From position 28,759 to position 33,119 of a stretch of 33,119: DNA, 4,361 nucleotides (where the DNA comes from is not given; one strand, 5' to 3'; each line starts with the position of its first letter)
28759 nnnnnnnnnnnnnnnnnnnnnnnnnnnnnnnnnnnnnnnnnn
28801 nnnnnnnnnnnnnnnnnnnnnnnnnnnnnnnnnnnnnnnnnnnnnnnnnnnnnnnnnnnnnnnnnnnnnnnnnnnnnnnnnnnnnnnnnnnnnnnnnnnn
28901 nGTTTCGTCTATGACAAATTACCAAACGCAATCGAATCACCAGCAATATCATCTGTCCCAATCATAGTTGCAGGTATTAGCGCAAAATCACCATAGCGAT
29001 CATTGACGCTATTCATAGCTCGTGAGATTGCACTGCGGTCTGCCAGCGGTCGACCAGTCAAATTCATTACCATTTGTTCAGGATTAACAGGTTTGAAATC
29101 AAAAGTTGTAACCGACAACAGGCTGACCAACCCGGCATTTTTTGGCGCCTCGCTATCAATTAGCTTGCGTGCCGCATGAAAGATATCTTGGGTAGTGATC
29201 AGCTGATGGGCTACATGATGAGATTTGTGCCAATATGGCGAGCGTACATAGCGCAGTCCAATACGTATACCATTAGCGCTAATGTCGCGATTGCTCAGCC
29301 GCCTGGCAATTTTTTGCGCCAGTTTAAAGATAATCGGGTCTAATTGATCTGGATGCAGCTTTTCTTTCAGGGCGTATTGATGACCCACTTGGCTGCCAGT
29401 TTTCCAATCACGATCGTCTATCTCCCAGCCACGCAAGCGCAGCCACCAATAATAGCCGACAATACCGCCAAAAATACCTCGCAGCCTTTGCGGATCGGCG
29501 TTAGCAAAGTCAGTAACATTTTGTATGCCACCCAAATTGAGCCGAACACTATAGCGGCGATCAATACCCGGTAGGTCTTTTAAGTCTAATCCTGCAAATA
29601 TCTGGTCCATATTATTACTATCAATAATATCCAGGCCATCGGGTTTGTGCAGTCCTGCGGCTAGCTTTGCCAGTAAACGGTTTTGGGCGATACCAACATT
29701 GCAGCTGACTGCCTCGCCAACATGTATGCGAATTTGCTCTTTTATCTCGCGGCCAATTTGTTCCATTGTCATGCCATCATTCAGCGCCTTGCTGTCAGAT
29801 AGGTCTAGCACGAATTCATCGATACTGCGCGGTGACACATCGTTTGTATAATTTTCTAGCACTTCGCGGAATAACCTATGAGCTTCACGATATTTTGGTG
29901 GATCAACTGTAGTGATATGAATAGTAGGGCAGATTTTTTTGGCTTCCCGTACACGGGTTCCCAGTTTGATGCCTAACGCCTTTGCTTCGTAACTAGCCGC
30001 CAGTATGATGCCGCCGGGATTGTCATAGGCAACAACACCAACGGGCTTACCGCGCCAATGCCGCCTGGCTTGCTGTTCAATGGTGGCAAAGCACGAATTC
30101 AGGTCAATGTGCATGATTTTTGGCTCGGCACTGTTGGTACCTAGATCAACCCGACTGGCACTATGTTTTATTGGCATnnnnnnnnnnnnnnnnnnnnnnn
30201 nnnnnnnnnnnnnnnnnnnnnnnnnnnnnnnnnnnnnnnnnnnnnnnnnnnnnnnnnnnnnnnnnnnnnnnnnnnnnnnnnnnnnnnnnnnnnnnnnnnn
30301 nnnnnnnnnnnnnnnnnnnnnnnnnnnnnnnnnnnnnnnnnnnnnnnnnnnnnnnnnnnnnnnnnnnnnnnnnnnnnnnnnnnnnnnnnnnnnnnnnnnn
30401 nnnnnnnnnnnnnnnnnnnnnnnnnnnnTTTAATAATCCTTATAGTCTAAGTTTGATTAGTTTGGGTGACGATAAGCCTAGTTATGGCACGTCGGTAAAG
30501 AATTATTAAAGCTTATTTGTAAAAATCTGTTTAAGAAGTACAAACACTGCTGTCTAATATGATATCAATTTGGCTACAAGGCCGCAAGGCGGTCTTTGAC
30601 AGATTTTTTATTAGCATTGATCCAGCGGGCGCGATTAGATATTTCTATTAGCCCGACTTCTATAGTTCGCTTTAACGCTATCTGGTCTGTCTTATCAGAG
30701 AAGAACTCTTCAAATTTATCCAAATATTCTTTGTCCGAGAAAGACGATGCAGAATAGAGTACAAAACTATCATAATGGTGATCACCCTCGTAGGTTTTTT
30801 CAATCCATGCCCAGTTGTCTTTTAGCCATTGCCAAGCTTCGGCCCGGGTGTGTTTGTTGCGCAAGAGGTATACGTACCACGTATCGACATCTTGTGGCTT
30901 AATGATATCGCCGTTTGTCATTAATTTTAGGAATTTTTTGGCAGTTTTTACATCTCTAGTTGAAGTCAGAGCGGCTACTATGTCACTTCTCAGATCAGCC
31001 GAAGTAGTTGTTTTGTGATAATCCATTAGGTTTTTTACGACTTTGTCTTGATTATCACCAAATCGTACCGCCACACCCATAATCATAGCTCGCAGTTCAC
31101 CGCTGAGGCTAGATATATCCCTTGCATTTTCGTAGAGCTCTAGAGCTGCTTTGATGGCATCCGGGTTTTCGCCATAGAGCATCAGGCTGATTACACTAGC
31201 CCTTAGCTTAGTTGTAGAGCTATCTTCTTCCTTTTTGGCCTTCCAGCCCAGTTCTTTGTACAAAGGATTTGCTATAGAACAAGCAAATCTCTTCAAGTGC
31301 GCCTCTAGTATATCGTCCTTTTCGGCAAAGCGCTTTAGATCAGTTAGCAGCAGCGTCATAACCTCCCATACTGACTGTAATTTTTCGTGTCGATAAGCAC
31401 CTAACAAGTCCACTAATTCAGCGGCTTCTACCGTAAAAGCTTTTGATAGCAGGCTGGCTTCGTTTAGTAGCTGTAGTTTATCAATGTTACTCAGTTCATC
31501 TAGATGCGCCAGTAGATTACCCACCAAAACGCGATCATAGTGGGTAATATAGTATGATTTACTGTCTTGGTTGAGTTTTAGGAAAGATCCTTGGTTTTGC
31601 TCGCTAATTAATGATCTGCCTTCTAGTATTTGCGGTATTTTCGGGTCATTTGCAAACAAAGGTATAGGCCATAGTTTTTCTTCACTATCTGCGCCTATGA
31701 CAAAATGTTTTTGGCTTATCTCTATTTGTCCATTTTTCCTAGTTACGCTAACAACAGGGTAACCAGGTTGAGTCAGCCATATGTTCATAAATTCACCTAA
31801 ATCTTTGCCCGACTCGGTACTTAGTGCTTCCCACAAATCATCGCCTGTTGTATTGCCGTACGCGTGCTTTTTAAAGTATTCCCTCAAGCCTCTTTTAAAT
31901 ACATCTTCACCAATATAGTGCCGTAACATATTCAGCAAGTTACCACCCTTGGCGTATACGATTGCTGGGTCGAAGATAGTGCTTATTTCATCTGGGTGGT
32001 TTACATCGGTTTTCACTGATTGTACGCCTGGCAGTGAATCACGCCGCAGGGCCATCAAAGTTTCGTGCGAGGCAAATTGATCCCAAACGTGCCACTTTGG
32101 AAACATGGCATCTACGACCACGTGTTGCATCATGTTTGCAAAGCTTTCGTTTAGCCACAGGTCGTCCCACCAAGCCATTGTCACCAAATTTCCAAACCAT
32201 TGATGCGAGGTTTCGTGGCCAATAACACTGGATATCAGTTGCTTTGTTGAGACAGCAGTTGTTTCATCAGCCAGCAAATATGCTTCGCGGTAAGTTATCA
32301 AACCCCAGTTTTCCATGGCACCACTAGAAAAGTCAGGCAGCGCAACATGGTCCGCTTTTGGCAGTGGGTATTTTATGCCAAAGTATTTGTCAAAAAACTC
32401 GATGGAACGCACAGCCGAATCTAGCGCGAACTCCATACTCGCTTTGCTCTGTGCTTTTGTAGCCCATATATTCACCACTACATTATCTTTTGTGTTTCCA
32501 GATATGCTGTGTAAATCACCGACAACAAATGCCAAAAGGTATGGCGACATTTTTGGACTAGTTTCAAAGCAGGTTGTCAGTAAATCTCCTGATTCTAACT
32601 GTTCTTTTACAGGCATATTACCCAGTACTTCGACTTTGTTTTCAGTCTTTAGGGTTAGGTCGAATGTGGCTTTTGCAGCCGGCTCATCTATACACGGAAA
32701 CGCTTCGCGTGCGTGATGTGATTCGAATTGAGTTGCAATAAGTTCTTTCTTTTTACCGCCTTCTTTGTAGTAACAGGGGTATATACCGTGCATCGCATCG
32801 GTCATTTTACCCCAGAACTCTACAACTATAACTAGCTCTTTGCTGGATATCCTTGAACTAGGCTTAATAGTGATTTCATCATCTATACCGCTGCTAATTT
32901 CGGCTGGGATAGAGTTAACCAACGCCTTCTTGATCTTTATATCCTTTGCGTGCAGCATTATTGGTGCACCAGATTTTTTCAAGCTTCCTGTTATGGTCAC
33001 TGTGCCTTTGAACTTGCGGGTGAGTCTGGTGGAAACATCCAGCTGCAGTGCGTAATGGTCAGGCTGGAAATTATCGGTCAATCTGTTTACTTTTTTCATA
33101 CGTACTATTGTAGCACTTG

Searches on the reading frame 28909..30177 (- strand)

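Call 11: search_protein_families(library=pfam, proteins=[window:28909-30177:-], max_evalue=0.001)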
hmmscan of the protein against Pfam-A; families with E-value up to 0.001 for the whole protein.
window:28909-30177:- (422 aa): 2 families
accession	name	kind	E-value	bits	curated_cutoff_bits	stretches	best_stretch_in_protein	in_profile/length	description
PF00817.25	IMS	-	2.7e-35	121.9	23.2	1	24-174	1-147/148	impB/mucB/samB family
PF11799.13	IMS_C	-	4.7e-10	40.3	20.7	1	264-369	4-107/109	impB/mucB/samB family C-terminal domain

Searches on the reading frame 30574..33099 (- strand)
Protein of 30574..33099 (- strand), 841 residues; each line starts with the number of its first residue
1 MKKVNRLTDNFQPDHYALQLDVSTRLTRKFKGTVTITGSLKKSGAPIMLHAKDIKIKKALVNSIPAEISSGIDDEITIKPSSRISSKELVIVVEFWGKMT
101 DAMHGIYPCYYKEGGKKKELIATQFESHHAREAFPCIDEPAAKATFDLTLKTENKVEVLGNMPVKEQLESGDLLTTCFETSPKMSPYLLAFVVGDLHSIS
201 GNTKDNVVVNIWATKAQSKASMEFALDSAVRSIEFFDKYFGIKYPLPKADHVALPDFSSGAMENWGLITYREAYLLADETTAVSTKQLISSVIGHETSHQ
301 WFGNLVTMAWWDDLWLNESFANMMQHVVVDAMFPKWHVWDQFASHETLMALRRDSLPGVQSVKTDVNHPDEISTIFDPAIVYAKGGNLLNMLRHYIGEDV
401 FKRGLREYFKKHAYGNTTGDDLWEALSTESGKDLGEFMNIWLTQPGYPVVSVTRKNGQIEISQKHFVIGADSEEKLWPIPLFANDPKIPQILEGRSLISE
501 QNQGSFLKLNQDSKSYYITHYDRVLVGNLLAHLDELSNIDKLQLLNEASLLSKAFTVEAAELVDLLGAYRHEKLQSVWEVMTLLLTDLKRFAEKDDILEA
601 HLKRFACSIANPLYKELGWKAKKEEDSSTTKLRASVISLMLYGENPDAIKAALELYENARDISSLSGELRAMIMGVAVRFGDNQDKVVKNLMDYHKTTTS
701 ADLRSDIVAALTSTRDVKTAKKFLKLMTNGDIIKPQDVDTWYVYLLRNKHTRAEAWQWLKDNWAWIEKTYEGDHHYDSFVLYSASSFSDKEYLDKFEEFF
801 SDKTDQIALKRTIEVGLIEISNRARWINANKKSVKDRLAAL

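Call 11: search_protein_families(library=pfam, proteins=[window:30574-33099:-], max_evalue=0.001)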
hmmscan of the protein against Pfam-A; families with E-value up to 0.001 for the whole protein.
window:30574-33099:- (841 aa): 3 families
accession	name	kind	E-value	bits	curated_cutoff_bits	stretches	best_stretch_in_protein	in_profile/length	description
PF01433.26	Peptidase_M1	-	2.4e-82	276.2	27.7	1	224-441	1-218/218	Peptidase family M1 domain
PF11838.14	ERAP1_C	-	5.5e-58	197.3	38.2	1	506-817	1-313/318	ERAP1-like C-terminal domain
PF17900.6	Peptidase_M1_N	-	9e-43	147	25.8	1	12-188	1-186/186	Peptidase M1 N-terminal domain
